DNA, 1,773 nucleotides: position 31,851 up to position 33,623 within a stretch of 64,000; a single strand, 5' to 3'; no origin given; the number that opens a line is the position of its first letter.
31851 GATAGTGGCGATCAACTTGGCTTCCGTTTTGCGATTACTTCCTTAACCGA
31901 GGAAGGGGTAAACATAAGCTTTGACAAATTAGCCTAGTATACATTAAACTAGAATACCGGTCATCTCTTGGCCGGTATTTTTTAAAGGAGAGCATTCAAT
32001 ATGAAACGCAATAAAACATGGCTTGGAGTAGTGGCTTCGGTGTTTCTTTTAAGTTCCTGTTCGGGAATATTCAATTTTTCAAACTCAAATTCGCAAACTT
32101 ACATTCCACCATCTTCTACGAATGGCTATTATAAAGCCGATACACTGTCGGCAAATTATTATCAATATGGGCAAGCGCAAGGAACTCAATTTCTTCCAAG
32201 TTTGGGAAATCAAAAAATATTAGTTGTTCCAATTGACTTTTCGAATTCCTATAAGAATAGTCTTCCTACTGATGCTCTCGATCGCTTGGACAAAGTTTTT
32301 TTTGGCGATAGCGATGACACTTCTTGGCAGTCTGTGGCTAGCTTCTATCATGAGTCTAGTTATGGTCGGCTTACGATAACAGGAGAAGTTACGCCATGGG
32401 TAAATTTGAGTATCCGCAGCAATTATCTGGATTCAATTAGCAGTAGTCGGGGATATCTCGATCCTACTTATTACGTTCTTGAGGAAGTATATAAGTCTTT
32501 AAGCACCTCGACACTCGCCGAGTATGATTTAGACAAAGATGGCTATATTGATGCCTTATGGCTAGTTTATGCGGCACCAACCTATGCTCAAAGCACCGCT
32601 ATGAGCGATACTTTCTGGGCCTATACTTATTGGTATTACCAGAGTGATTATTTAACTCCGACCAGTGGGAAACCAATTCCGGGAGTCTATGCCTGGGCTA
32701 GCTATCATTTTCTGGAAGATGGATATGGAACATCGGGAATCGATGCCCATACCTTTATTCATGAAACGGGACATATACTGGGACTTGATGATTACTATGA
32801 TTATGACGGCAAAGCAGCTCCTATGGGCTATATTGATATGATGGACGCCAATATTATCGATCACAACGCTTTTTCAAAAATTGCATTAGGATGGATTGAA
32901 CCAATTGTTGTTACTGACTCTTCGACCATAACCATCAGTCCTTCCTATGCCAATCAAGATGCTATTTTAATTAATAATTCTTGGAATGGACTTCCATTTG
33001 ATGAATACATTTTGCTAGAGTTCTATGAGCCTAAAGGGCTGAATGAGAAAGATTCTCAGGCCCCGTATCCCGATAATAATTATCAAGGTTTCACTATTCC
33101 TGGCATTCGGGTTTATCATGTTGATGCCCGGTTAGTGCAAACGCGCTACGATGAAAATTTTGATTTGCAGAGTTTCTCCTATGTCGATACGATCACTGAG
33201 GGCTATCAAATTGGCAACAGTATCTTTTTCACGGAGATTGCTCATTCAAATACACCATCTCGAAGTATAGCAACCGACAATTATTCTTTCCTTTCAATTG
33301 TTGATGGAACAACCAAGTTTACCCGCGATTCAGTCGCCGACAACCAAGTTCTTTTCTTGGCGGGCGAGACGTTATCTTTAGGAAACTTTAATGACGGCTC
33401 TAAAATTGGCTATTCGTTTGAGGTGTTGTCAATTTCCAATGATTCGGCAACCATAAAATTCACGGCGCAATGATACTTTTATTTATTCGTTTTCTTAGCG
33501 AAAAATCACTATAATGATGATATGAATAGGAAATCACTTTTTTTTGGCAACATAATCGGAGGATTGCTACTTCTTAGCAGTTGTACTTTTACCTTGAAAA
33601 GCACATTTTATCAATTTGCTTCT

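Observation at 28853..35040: Accessory island between rpoC and rpsL: polytopic membrane protein plus three tandem paralogous lipoprotein metalloproteases with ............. motif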

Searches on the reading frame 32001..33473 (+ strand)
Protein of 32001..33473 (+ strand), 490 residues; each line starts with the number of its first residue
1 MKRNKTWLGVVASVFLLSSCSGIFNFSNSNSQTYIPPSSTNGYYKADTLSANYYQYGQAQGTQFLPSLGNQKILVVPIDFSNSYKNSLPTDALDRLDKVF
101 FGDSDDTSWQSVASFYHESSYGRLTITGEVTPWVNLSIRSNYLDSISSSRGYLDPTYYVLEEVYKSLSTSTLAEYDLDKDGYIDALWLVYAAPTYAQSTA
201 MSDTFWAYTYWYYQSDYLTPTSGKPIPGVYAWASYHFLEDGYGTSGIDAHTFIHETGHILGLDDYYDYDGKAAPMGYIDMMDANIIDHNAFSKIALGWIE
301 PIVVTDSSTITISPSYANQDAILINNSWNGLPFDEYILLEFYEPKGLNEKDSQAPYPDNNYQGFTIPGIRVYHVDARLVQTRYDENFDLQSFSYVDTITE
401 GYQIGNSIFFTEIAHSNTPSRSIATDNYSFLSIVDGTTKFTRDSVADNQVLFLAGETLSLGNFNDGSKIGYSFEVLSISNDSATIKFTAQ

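Call 7: search_protein_families(library=pfam, proteins=[window:32001-33473:+], max_evalue=1)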
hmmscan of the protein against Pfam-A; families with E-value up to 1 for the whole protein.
window:32001-33473:+ (490 aa): 3 families
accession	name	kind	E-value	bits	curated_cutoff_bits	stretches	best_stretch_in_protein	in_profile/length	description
PF05547.17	Peptidase_M6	-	1.6e-05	24.7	22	1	98-282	51-261/294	Immune inhibitor A peptidase M6, catalytic domain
PF13202.12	EF-hand_5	-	0.11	12.5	25.9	1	172-185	5-18/25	EF hand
PF00036.39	EF-hand_1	-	0.12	12.4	25.4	1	173-184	7-18/29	EF hand domain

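Call 8: search_protein_families(library=ncbifam, proteins=[window:32001-33473:+], max_evalue=1)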
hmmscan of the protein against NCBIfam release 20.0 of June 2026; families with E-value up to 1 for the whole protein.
window:32001-33473:+ (490 aa): 2 families
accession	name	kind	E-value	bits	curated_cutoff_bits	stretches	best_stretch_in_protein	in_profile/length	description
TIGR03296.1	M6dom_TIGR03296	domain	2.7e-30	106.3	110.8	1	78-348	4-274/286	M6 family metalloprotease domain-containing protein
NF001775.0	PRK00513.1-6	equivalog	0.0047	16.5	292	1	425-472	88-135/210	septum site-determining protein MinC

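Call 9: search_solved_structures(query=window:32001-33473:+, max_evalue=1, show_alignments=2)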
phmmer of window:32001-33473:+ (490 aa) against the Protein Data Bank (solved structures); distinct sequences matched with E-value up to 1: 0.

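Call 10: find_homologous_proteins(query=window:32001-33473:+, max_evalue=0.001)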
Query window:32001-33473:+ (490 aa): 1154 proteins with E <= 0.001 among 7682 candidates; the best 120 are listed.
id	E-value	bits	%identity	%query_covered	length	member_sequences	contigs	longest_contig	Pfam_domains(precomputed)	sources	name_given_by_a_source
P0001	0.0e+0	1108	100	100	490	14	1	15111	PF05547.18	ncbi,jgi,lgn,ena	ncbi:MAG: hypothetical protein WCQ71_00285 [Bacilli bacterium]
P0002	1.2e-116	408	45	99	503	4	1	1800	-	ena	-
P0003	5.5e-116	406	43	99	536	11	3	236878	PF05547.18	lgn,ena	-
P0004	3.2e-115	404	44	100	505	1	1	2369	-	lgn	-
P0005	3.8e-111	390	43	99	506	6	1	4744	-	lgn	-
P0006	2.3e-109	384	44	92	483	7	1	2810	PF05547.18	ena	-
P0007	2.0e-108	381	44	94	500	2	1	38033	-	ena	-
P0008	2.5e-108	381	43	92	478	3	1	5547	-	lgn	-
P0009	2.1e-107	378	43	91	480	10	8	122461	PF05547.18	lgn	-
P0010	6.3e-106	373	43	91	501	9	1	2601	-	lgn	-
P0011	3.8e-105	370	43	89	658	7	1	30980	PF22359.3,PF02368.25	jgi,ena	-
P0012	4.0e-105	370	41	100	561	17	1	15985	PF05547.18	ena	-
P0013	5.6e-105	370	41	97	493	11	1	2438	-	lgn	-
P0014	1.1e-104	369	45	91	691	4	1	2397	-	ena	-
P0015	1.4e-104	369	43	91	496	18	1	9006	PF05547.18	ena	-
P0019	1.9e-103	365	44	88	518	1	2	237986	-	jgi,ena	-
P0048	1.7e-98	349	44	88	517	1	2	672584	-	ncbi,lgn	-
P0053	5.8e-98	347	39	100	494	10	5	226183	-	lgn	-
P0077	2.9e-95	338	40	91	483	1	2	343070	-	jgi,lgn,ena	-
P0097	1.4e-93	332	40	98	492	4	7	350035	-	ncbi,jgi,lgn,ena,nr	ncbi:MAG: hypothetical protein RBS24_03240 [Bacilli bacterium]|nr:hypothetical protein [Bacilli bact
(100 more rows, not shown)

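Call 12: find_encoding_contigs(protein=P0003, flank=10000, max_places=3)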
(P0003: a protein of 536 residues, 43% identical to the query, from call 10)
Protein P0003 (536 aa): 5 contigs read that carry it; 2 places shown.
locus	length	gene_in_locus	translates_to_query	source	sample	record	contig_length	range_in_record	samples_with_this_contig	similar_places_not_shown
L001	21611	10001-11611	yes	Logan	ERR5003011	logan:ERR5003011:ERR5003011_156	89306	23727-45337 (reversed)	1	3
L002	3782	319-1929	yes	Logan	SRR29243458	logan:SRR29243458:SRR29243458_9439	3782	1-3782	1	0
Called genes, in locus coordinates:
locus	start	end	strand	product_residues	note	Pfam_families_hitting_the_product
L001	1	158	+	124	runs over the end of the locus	PF16320:Ribosomal_L12_N, PF00542:Ribosomal_L12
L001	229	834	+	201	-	PF05175:MTS, PF03602:Cons_hypoth95, PF02527:GidB (weak), PF13649:Methyltransf_25, PF13847:Methyltransf_31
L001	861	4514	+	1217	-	PF04563:RNA_pol_Rpb2_1, PF04561:RNA_pol_Rpb2_2, PF04565:RNA_pol_Rpb2_3, PF10385:RNA_pol_Rpb2_45, PF00562:RNA_pol_Rpb2_6, PF04560:RNA_pol_Rpb2_7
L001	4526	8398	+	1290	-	PF04997:RNA_pol_Rpb1_1, PF00623:RNA_pol_Rpb1_2, PF04983:RNA_pol_Rpb1_3, PF05000:RNA_pol_Rpb1_4, PF04998:RNA_pol_Rpb1_5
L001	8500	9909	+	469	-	PF00860:Xan_ur_permease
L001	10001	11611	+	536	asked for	PF05547:Peptidase_M6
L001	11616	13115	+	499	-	PF05547:Peptidase_M6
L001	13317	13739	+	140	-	PF00164:Ribosom_S12_S23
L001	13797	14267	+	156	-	PF00177:Ribosomal_S7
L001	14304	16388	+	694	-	PF00009:GTP_EFTU, PF03144:GTP_EFTU_D2, PF22042:EF-G_D2, PF14492:EFG_III, PF16658:RF3_C, PF03764:EFG_IV, PF00679:EFG_C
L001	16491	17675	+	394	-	PF00009:GTP_EFTU, PF03144:GTP_EFTU_D2, PF03143:GTP_EFTU_D3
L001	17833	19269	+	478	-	PF06271:RDD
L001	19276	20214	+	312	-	PF06271:RDD (faint)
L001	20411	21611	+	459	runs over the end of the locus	PF17912:OB_MalK (faint), PF00005:ABC_tran, PF13304:AAA_21 (faint)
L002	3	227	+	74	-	?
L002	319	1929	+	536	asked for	PF05547:Peptidase_M6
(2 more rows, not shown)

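Call 13: find_encoding_contigs(protein=P0009, flank=10000, max_places=3)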
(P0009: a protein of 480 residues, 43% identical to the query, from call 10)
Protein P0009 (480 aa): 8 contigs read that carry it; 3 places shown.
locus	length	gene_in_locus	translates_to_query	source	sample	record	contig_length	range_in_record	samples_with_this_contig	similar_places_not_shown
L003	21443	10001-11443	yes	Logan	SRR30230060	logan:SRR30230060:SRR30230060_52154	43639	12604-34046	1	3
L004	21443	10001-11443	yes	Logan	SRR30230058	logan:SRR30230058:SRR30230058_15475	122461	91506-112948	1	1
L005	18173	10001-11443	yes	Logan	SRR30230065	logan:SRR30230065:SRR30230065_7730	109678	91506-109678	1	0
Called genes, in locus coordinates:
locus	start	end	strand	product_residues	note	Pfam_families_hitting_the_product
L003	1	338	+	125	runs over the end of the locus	PF16320:Ribosomal_L12_N, PF00542:Ribosomal_L12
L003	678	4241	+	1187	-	PF04563:RNA_pol_Rpb2_1, PF04561:RNA_pol_Rpb2_2, PF04565:RNA_pol_Rpb2_3, PF10385:RNA_pol_Rpb2_45, PF00562:RNA_pol_Rpb2_6, PF04560:RNA_pol_Rpb2_7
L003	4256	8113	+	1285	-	PF04997:RNA_pol_Rpb1_1, PF00623:RNA_pol_Rpb1_2, PF04983:RNA_pol_Rpb1_3, PF05000:RNA_pol_Rpb1_4, PF04998:RNA_pol_Rpb1_5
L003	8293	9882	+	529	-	-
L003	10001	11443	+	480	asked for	PF05547:Peptidase_M6 (faint)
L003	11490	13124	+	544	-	-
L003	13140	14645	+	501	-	PF05547:Peptidase_M6 (faint)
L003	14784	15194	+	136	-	PF00164:Ribosom_S12_S23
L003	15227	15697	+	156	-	PF00177:Ribosomal_S7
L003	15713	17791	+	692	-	PF00009:GTP_EFTU, PF03144:GTP_EFTU_D2, PF22042:EF-G_D2, PF14492:EFG_III, PF16658:RF3_C, PF03764:EFG_IV, PF00679:EFG_C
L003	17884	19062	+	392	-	PF00009:GTP_EFTU, PF03144:GTP_EFTU_D2, PF03143:GTP_EFTU_D3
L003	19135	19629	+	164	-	-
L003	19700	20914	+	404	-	PF06271:RDD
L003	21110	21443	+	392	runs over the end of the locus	PF00005:ABC_tran, PF13304:AAA_21 (faint), PF17912:OB_MalK (faint)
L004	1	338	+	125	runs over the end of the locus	PF16320:Ribosomal_L12_N, PF00542:Ribosomal_L12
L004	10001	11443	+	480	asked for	PF05547:Peptidase_M6 (faint)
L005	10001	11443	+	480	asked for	PF05547:Peptidase_M6 (faint)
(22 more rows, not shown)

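Call 22: find_related_loci(query=A1, collection=genome_contigs, flank=10000)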
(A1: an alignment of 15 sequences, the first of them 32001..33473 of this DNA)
Query A1 (490 aa) in genome_contigs; peptide patterns used: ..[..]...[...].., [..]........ (x = any residue, [..] = any of these).
600 stretches matched a pattern (row limit reached: there are more); 580 encode a relative of the query (tblastn E <= 1e-3); the best 80 are kept; 78 distinct loci.
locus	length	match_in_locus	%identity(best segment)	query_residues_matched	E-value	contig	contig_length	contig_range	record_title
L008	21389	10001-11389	46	65-487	1e-121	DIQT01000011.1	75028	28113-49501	MAG TPA_asm: Bacillales bacterium UBA5455 UBA5455_contig_2672, whole genome shotgun sequence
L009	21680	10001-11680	41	1-489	1e-118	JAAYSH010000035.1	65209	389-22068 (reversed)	MAG: Erysipelotrichaceae bacterium isolate AS23ysBPME_309 70919_AS23, whole genome shotgun sequence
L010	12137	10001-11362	43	55-488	1e-109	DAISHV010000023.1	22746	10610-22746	MAG TPA_asm: Bacillota bacterium isolate CTOTU1930 NODE_727_length_22746_cov_9.245031, whole genome shotgun sequence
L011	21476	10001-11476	43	18-488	6e-107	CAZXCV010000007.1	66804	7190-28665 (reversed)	MAG TPA_asm: uncultured Staphylococcaceae bacterium isolate SRP090828_co4_175 genome assembly, contig: NODE_62_length_66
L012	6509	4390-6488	43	1-488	1e-105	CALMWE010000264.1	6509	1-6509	MAG TPA_asm: uncultured Bacillales bacterium isolate SRR8859111_bin.165_CONCOCT_v1.1_MAG genome assembly, contig: ERZ164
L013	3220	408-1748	42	41-490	4e-108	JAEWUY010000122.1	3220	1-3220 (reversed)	MAG: Bacillota bacterium isolate OH_SDB_4 k127_888277, whole genome shotgun sequence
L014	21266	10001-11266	44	59-488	4e-105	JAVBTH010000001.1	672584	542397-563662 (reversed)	MAG: Bacilli bacterium isolate EPI_MAG_00245 c_000006375113, whole genome shotgun sequence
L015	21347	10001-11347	43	55-485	2e-104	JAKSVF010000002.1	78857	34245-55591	MAG: Bacilli bacterium isolate Horse_feces352 MAG352_2, whole genome shotgun sequence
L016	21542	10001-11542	40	1-485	1e-104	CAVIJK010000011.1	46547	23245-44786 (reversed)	bacterium isolate H07616-L1_cleanbin_000030 genome assembly, contig: Spades_H07616-L1_contig_420, whole genome shotgun s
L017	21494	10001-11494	41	14-488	5e-104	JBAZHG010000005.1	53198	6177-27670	MAG: Bacilli bacterium isolate SO_2017_LW3_65 NODE_1293_length_53198_cov_1.639992_LW162_2017, whole genome shotgun seque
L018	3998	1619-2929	41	65-490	2e-103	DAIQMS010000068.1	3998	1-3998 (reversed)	MAG TPA_asm: Bacillota bacterium isolate CTOTU1908 NODE_9747_length_3998_cov_230.055795, whole genome shotgun sequence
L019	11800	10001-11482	41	31-488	5e-102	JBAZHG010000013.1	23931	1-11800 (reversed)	MAG: Bacilli bacterium isolate SO_2017_LW3_65 NODE_5380_length_23931_cov_1.559948_LW162_2017, whole genome shotgun seque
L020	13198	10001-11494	41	18-489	1e-101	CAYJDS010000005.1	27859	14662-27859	MAG TPA_asm: uncultured Staphylococcaceae bacterium isolate ERP122455_co1_30 genome assembly, contig: NODE_196_length_27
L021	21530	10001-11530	41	1-483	1e-101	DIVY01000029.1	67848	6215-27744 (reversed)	MAG TPA_asm: Bacillales bacterium UBA6120 UBA6120_contig_26492, whole genome shotgun sequence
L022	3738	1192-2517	43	65-488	1e-102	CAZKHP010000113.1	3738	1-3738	MAG TPA_asm: uncultured Staphylococcaceae bacterium isolate SRP089250_co1_178 genome assembly, contig: NODE_51497_length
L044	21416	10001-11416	40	36-488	2e-92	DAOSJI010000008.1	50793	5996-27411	MAG TPA_asm: Bacilli bacterium isolate AMR_MDS_1679 NODE_791_length_50793_cov_16.049371, whole genome shotgun sequence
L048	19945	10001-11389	40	37-487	3e-94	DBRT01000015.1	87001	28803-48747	MAG TPA_asm: Bacillales bacterium UBA1361 UBA1361_contig_434, whole genome shotgun sequence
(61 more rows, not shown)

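Call 25: predict_structure(alignment_id=A2)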
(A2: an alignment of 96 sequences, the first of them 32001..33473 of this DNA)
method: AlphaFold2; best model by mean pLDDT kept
length: 490 residues; sequences in the alignment: 96
mean_pLDDT: 92.1   pTM: 0.91
mean pLDDT of the five models: 92.1, 91.4, 90.7, 90.5, 90.0
residues with pLDDT >= 90: 418; 70-90: 34; 50-70: 17; < 50: 21
segments of 3 or more residues with pLDDT < 50: 1-6, 16-28
pLDDT, mean of each block of 10 residues (from residue 1): 45 48 43 86 96 96 96 98 93 98 97 98 98 97 88 94 96 95 97 95 96 78 90 97 93 98 96 95 97 98 98 94 97 98 98 97 98 98 97 97 96 97 97 80 91 97 96 98 97
secondary structure, 60 per line:
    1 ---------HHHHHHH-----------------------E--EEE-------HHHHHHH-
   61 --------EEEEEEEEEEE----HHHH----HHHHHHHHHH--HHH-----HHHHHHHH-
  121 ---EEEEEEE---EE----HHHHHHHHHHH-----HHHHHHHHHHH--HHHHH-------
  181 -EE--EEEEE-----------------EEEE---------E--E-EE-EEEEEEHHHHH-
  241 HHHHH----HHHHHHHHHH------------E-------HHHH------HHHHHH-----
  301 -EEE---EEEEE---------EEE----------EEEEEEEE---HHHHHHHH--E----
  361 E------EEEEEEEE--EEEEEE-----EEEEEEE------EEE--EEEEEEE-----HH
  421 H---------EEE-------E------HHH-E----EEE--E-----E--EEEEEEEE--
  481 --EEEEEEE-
elements in order: H10-16 E43-45 H53-59 E69-79 H84-87 H92-101 H112-119 E124-130 H140-150 H156-166 H169-173 E186-190 E208-211 E229-234 H235-239 H241-245 H250-259 H280-283 H290-295 E302-304 E308-312 E322-324 E335-342 H346-353 E368-375 E378-383 E389-395 E402-404 E407-413 E431-433 E457-459 E471-478 E483-489

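Call 28: fold_search(model_id=the predicted structure, library=pdb)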
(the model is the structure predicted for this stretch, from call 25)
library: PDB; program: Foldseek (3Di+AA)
matches with E <= 10: 835; with E <= 0.001: 4
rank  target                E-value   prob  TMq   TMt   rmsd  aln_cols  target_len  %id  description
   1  4yu5_B                8.1e-13  1.00  0.46  0.34  20.1       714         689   12  Crystal structure of selenomethionine variant of Bacillus anthracis immune inhibitor A2 peptidase zymogen (released 2015-10-28)
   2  4yu6_A                9.1e-13  1.00  0.45  0.31  18.4       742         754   12  Crystal structure of Bacillus anthracis immune inhibitor A2 peptidase zymogen (released 2015-10-28)
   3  4yu6_B                1.5e-12  1.00  0.45  0.32  18.8       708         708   12  Crystal structure of Bacillus anthracis immune inhibitor A2 peptidase zymogen (released 2015-10-28)
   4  4yu5_A                1.6e-12  1.00  0.46  0.33  19.6       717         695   12  Crystal structure of selenomethionine variant of Bacillus anthracis immune inhibitor A2 peptidase zymogen (released 2015-10-28)
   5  9clp_A                1.8e-02  0.91  0.20  0.23   6.5       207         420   11  Structure of ecarin from the venom of Kenyan saw-scaled viper in complex with the Fab of neutralizing antibody H11 (released 2024-09-11)
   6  8dwu_B                2.0e-02  0.13  0.09  0.12  16.6       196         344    8  SPOP W22R Form 1 (released 2023-01-18)
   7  8dwu_C                2.2e-02  0.08  0.07  0.10  19.2       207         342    9  SPOP W22R Form 1 (released 2023-01-18)
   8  3hql_A                2.8e-02  0.18  0.10  0.24  16.0       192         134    9  Structures of SPOP-Substrate Complexes: Insights into Molecular Architectures of BTB-Cul3 Ubiquitin Ligases:SPOPMATHx- (released 2009-10-20)
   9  8dws_E                3.2e-02  0.14  0.09  0.12  17.5       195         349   10  Full-length E47K SPOP (released 2023-01-18)
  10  3ivv_A                3.6e-02  0.10  0.09  0.19  17.6       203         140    8  Structures of SPOP-Substrate Complexes: Insights into Molecular Architectures of BTB-Cul3 Ubiquitin Ligases: SPOPMATH- (released 2009-10-20)
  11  7kpk_A                3.8e-02  0.14  0.09  0.23  16.1       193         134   10  Crystal structure of the SPOP MATH domain in complex with a fragment of Pdx1 (released 2021-04-28)
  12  9hfu_B                4.0e-02  0.11  0.09  0.19  16.1       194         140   11  Caprin1 peptide bound to SPOP MATH domain (released 2025-04-23)
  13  8anp_C                5.1e-02  0.06  0.07  0.07  20.9       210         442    7  Legionella effector Lem3 mutant D190A in complex with Mg2+ (released 2023-04-12)
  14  7klz_A                5.4e-02  0.13  0.10  0.23  15.9       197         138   10  Structure of SPOP MATH domain in complex with a Geminin peptide (released 2021-08-18)
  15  4o1v_A                5.4e-02  0.13  0.10  0.24  17.7       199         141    8  SPOP Promotes Tumorigenesis by Acting as a Key Regulatory Hub in Kidney Cancer (released 2014-04-30)
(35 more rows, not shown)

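Call 34: search_protein_families(library=pfam, proteins=[L001:8500-9909:+, L009:8539-9930:+, L044:6752-8149:+, L048:11456-12409:+, L048:12712-13863:+], max_evalue=0.01)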
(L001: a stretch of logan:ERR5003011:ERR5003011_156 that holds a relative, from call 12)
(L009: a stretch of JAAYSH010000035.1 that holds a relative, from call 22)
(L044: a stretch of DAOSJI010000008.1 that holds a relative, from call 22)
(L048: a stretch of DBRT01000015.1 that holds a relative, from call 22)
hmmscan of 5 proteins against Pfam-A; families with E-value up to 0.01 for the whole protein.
L001:8500-9909:+ (469 aa): 1 family
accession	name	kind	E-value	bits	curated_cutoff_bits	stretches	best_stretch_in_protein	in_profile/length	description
PF00860.26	Xan_ur_permease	-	2e-11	43.6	27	1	96-409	88-383/389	Permease family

L009:8539-9930:+ (463 aa): 0 families

L044:6752-8149:+ (465 aa): 0 families

L048:11456-12409:+ (317 aa): 4 families
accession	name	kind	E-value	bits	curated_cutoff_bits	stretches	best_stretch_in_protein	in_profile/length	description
PF13377.12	Peripla_BP_3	-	6e-25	88.7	26.5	1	157-316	2-166/167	Periplasmic binding protein-like domain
PF00532.27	Peripla_BP_1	-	5.7e-17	62.5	22.2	1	130-299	82-266/281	Periplasmic binding proteins and sugar binding domain of LacI family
PF00356.27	LacI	-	3.9e-13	49.4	27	1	3-48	1-46/46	Bacterial regulatory proteins, lacI family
PF13407.12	Peripla_BP_4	-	4.9e-10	39.8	35.1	1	181-295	138-255/258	Periplasmic binding protein domain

L048:12712-13863:+ (383 aa): 3 families
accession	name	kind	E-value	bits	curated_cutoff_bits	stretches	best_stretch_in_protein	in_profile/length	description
PF16738.10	CBM26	-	1.2e-11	45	28.1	1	170-227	10-68/70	Starch-binding module 26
PF01547.30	SBP_bac_1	-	3.3e-10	40.9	26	1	5-126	34-159/307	Bacterial extracellular solute-binding protein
PF13416.11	SBP_bac_8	-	1.1e-08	35.7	27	1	7-126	24-129/279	Bacterial extracellular solute-binding protein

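Call 41: search_solved_structures(query=A2, max_evalue=1, show_alignments=2)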
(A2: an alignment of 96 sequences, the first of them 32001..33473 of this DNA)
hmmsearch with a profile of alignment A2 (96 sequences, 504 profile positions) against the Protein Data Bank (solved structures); distinct sequences matched with E-value up to 1: 9.
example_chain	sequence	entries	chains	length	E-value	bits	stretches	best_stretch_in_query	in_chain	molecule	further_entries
1c7k_A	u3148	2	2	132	0.12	14.3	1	251-278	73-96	ZINC ENDOPROTEASE | ZINC PROTEASE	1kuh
4hx3_A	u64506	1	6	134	0.12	14.3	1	251-278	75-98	Extracellular small neutral protease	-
2ggz_A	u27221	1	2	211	0.19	13.6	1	180-228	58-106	Guanylyl cyclase-activating protein 3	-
5m6c_E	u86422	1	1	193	0.2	13.6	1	182-228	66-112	Neuron-specific calcium-binding protein hippocalcin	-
5m6c_A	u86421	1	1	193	0.2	13.6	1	182-228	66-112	Neuron-specific calcium-binding protein hippocalcin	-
2l2e_A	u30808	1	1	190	0.26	13.2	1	186-228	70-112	Calcium-binding protein NCS-1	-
5g58_A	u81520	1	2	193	0.32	12.9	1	182-228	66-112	Neuron-specific calcium-binding protein hippocalcin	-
5g4p_A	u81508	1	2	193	0.32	12.9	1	182-228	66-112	Neuron-specific calcium-binding protein hippocalcin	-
5t7c_A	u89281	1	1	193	0.87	11.4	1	182-228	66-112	Hippocalcin-like protein 1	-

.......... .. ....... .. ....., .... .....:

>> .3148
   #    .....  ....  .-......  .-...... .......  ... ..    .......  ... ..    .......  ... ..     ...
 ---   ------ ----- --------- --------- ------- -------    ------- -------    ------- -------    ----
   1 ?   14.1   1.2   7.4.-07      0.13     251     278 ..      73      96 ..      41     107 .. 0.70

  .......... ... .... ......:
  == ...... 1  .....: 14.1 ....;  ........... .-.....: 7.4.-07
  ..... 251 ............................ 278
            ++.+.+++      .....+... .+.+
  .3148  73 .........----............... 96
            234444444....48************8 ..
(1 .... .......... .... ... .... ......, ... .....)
